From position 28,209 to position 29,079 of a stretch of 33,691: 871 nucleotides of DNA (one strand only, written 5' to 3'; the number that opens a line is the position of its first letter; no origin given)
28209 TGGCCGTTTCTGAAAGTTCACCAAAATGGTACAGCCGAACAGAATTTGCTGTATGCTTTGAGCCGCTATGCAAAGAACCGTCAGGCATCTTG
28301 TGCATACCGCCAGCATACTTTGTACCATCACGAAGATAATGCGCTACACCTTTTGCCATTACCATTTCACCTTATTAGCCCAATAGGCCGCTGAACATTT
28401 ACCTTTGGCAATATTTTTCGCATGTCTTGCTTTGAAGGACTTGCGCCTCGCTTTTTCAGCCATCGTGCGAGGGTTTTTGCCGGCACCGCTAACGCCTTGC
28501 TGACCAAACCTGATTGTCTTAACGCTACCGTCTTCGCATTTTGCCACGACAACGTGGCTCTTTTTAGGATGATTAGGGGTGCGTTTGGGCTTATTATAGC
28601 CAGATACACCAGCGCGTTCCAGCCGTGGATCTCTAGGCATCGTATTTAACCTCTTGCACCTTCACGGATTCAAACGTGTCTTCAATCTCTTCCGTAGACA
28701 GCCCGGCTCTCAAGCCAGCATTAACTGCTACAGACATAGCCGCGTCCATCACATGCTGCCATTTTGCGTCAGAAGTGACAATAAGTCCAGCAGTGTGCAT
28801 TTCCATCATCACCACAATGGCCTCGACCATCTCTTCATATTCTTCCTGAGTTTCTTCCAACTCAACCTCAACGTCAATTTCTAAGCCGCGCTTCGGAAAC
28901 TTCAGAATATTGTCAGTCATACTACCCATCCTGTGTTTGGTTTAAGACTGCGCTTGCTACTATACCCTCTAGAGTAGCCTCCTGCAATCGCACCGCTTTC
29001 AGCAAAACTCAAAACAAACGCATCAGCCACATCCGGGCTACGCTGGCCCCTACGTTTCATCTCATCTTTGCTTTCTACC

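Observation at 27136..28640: Seven translationally coupled tiny, extremely basic, Cys-containing proteins inserted between terminase and portal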

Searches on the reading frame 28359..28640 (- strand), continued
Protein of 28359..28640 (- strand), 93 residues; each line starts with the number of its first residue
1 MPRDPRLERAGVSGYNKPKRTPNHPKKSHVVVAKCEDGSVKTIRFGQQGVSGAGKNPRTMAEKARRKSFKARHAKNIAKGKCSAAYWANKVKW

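Call 74: fold_search(model_id=the predicted structure, library=pdb)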
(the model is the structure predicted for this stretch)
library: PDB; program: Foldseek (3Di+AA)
matches with E <= 10: 214; with E <= 0.001: 0
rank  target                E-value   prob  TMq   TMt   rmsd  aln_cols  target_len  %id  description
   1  7sr6_B                5.2e-01  0.07  0.17  0.04  13.9        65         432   15  Human Endogenous Retrovirus (HERV-K) reverse transcriptase ternary complex with dsDNA template Primer and dNTP (released 2022-07-20)
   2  6koi_W                1.4e+00  0.06  0.20  0.16  12.8        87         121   13  Crystal structure of SNX11-PXe domain in dimer form. (released 2020-07-08)
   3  7sr6_A                2.1e+00  0.08  0.18  0.04   7.2        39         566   20  Human Endogenous Retrovirus (HERV-K) reverse transcriptase ternary complex with dsDNA template Primer and dNTP (released 2022-07-20)
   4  4dow_A                2.5e+00  0.13  0.21  0.13   5.5        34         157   20  Structure of mouse ORC1 BAH domain bound to H4K20me2 (released 2012-03-07)
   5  6s5y_A                2.7e+00  0.08  0.20  0.13   6.2        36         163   28  Structure of tandemly arrayed consecutive Rib domains (Rib2R) from Group B Streptococcal species Streptococcus agalact (released 2019-12-11)
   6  6koi_U                2.7e+00  0.06  0.26  0.22  12.7        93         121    8  Crystal structure of SNX11-PXe domain in dimer form. (released 2020-07-08)
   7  3huh_A                2.9e+00  0.10  0.27  0.22   3.8        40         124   18  The structure of biphenyl-2,3-diol 1,2-dioxygenase iii-related protein from salmonella typhimurium (released 2009-06-23)
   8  8yk7                  2.9e+00  0.06  0.17  0.19   5.8        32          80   31  Structure of Rib domain from surface adhesin of Limosilactobacillus reuteri (released 2024-09-11)
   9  6koi_C                2.9e+00  0.04  0.20  0.15  12.0        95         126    9  Crystal structure of SNX11-PXe domain in dimer form. (released 2020-07-08)
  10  4llr_A                3.1e+00  0.08  0.17  0.09   6.7        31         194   26  Tryparedoxin peroxidase (TXNPX) from trypanosoma cruzi in the reduced state (released 2013-10-09)
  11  6xza_L1               3.1e+00  0.06  0.22  0.18   9.1        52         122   23  E. coli 70S ribosome in complex with dirithromycin, and deacylated tRNA(iMet) (focused classification). (released 2020-11-04)
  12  6koi_K                3.1e+00  0.05  0.25  0.21  12.8        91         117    8  Crystal structure of SNX11-PXe domain in dimer form. (released 2020-07-08)
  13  3u58_A                3.3e+00  0.15  0.29  0.14   4.6        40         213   12  Crystal Structure of the Tetrahymena telomerase processivity factor Teb1 AB (released 2011-12-28)
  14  5ovn_B                3.3e+00  0.06  0.19  0.05   8.2        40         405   30  Crystal Structure of FIV Reverse Transcriptase (released 2018-01-17)
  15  2quf_A                3.3e+00  0.06  0.29  0.14  15.4       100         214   12  Crystal Structure of Transcription Factor AXXA-PF0095 from Pyrococcus furiosus (released 2008-08-05)
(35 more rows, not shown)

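Call 102: find_related_loci(query=A1, collection=genome_contigs, flank=5000)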
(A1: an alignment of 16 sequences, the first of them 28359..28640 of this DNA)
Query A1 (93 aa) in genome_contigs; peptide patterns used: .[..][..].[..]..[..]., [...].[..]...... (x = any residue, [..] = any of these).
125 stretches matched a pattern; 111 encode a relative of the query (tblastn E <= 1e-3); the best 80 are kept; 80 distinct loci.
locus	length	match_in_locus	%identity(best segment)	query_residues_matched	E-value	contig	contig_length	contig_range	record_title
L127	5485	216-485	86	3-93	9e-47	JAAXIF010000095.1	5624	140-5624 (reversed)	MAG: Sphingobacteriales bacterium isolate SW22112_bin_1 NODE_8669_length_5624_cov_118.957623, whole genome shotgun seque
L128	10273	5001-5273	84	4-93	2e-46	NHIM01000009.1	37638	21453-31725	MAG: Acidimicrobiaceae bacterium TMED189 6648, whole genome shotgun sequence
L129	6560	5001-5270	77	3-93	2e-43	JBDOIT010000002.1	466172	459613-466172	MAG: Rickettsiales bacterium isolate ipaMAG-0934 ipaMAG-0934_c2, whole genome shotgun sequence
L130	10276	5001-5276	77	1-93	8e-43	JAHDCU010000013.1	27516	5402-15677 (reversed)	MAG: Saprospiraceae bacterium isolate MAG-141 RZ_4882, whole genome shotgun sequence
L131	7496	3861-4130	77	3-93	1e-41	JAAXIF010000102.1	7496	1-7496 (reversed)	MAG: Sphingobacteriales bacterium isolate SW22112_bin_1 NODE_5832_length_7496_cov_98.682570, whole genome shotgun sequen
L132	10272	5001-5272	87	3-93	4e-41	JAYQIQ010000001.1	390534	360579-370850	MAG: Candidatus Eutrophomonas brisbanensis isolate SD4487_NP_metabat_bins_2.tsv.720 contig_15355_pilon, whole genome sho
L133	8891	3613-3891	74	1-93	1e-40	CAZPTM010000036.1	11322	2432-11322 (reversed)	MAG TPA_asm: uncultured Limnohabitans sp. isolate SRP249901_co1_18 genome assembly, contig: NODE_5502_length_11322_cov_1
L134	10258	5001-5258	80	7-93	1e-40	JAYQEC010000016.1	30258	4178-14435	MAG: Porticoccaceae bacterium isolate 139583_S184_maxbin_bins.tsv.011_sub NODE_1146_length_30258_cov_37.139158, whole ge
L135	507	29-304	76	3-93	1e-43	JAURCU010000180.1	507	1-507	MAG: Luteolibacter sp. isolate SFB_34D_100_22 NODE_185_length_507_cov_0.811628, whole genome shotgun sequence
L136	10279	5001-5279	74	1-93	2e-39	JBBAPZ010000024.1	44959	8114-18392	MAG: Candidatus Sericytochromatia bacterium isolate EUL_180 ctg24-EUL_180, whole genome shotgun sequence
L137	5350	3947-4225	74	1-93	3e-39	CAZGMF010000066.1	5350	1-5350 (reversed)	MAG TPA_asm: uncultured Clavibacter sp. isolate SRP124364_co1_233 genome assembly, contig: NODE_19518_length_5350_cov_24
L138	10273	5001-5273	77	3-93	2e-39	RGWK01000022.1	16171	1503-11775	MAG: Gammaproteobacteria bacterium isolate WB9_1A_092 contig_100_21, whole genome shotgun sequence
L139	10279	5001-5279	73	1-93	1e-38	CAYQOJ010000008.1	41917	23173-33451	MAG TPA_asm: uncultured Methylococcus sp. isolate SRP193358_co1_668 genome assembly, contig: NODE_1780_length_41917_cov_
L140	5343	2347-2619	76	3-93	1e-38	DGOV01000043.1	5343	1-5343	MAG TPA_asm: Proteobacteria bacterium UBA4457 UBA4457_contig_53608, whole genome shotgun sequence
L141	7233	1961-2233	72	3-93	3e-38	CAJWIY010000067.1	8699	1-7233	MAG TPA_asm: uncultured Gammaproteobacteria bacterium isolate ERR599106_bin.17_MetaBAT_v2.12.1_MAG genome assembly, cont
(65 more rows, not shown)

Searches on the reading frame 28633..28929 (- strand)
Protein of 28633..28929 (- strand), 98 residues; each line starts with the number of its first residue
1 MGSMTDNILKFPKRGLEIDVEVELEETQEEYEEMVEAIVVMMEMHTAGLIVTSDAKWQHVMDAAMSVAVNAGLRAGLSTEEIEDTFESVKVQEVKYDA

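Call 3: search_protein_families(library=pfam, max_evalue=1, proteins=[window:28633-28929:-])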
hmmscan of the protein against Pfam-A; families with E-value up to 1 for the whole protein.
window:28633-28929:- (98 aa): 0 families

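Call 4: search_protein_families(library=phrogs, max_evalue=0.1, proteins=[window:28633-28929:-])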
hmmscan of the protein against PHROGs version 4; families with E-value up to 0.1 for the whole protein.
window:28633-28929:- (98 aa): 2 families
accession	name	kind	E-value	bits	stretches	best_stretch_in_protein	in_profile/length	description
phrog_27619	-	unknown function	0.0095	17.2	1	25-68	19-61/114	-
phrog_28839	-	unknown function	0.071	14.3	1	35-93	39-97/168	-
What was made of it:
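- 28633..28920 (-): Small acidic protein (95 aa from the ATGA-coupled start; 98 aa from the upstream ATG). No Pfam hit and only weak PHROG hits (calls 3, 4).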
